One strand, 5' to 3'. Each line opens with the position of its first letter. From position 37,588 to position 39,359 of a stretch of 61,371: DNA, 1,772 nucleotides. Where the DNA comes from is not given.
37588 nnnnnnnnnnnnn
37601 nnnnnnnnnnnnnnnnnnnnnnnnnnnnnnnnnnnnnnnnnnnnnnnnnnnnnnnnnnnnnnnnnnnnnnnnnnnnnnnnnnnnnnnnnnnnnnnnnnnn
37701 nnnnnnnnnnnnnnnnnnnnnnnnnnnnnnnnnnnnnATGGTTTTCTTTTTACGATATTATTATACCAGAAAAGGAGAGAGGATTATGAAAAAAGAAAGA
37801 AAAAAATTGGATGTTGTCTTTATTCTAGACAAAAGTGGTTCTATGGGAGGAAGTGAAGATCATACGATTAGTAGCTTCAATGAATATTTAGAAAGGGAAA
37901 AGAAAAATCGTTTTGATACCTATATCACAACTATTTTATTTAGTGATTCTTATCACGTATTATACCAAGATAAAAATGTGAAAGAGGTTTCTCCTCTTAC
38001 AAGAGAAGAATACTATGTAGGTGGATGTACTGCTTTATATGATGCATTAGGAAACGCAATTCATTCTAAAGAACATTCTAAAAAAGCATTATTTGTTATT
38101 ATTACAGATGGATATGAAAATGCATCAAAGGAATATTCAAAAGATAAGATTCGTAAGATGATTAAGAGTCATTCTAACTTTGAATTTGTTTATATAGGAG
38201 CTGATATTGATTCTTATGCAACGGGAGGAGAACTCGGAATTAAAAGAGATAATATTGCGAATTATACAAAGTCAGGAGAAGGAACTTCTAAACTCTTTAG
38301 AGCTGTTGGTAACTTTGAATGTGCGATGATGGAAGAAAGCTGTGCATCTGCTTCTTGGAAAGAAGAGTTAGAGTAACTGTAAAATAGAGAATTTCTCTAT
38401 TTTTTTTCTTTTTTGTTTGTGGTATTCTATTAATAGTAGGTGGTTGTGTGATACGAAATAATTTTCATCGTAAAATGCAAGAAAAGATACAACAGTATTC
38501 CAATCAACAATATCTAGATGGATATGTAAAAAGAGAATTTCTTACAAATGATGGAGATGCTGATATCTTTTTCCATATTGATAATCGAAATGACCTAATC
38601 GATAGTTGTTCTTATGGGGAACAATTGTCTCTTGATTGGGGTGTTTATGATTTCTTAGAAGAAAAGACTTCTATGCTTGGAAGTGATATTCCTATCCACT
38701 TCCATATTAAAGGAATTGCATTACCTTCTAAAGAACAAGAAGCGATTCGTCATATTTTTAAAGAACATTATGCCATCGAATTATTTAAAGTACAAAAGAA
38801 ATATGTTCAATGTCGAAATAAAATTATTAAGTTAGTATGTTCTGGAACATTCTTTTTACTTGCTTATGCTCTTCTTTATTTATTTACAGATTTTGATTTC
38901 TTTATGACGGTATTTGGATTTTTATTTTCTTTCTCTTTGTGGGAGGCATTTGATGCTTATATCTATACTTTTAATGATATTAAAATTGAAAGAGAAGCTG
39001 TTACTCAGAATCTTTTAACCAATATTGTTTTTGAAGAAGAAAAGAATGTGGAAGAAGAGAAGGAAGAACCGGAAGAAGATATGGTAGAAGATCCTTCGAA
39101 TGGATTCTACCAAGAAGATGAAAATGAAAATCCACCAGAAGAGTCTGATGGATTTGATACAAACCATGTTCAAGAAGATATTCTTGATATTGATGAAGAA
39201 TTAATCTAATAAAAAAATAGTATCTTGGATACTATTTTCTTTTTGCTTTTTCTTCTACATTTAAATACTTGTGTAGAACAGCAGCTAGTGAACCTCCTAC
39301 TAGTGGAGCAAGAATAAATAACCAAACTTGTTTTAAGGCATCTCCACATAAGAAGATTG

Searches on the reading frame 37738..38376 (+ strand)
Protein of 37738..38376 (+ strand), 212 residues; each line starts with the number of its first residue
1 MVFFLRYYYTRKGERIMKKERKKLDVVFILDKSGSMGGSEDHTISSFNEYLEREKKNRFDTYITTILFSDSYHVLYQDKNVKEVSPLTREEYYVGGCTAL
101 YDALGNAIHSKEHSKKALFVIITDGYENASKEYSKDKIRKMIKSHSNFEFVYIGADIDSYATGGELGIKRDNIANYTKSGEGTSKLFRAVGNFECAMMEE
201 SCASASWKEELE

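Call 3: search_protein_families(library=pfam, proteins=[window:37738-38376:+], max_evalue=0.1)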
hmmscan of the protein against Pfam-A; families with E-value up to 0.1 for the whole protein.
window:37738-38376:+ (212 aa): 4 families
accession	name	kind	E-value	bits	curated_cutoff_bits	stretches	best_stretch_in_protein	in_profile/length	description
PF05762.20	VWA_CoxE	-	9.1e-09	35.5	26.4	1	15-144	48-178/222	VWA domain containing CoxE-like protein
PF00092.34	VWA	-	6.8e-07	30.1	23.8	1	25-155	1-139/174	von Willebrand factor type A domain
PF13519.12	VWA_2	-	0.00031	21.8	27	1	26-125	1-106/107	von Willebrand factor type A domain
PF13768.12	VWA_3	-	0.011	16.2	27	1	95-158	75-138/155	von Willebrand factor type A domain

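Call 4: search_protein_families(library=ncbifam, proteins=[window:37738-38376:+], max_evalue=0.1)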
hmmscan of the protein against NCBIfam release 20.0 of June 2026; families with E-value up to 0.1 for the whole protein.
window:37738-38376:+ (212 aa): 4 families
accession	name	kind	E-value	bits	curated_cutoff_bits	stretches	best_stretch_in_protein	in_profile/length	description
TIGR03788.1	marine_srt_targ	equivalog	0.00019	20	551.65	1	22-125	270-379/629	marine proteobacterial sortase target protein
NF041158.1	Spm_actase_Thplmales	equivalog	0.0022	18.3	225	1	129-163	40-75/115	spermidine N(1)-acetyltransferase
TIGR02442.1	Cob-chelat-sub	hypoth_equivalog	0.0026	16.3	779.45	1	17-146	466-601/641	putative cobaltochelatase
NF047508.1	VWA_BatA_Lepto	exception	0.057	12.4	380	1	15-131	80-206/315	VWA domain-containing protein BatA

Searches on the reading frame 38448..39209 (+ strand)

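Call 3: search_protein_families(library=pfam, proteins=[window:38448-39209:+], max_evalue=0.1)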
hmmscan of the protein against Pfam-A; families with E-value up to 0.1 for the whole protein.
window:38448-39209:+ (253 aa): 1 family
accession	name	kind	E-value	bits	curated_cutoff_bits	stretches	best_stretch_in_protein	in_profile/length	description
PF04433.23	SWIRM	-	0.028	15.1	28.6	1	94-131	9-41/84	SWIRM domain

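Call 4: search_protein_families(library=ncbifam, proteins=[window:38448-39209:+], max_evalue=0.1)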
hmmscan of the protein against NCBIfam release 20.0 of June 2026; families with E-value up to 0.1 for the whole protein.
window:38448-39209:+ (253 aa): 0 families
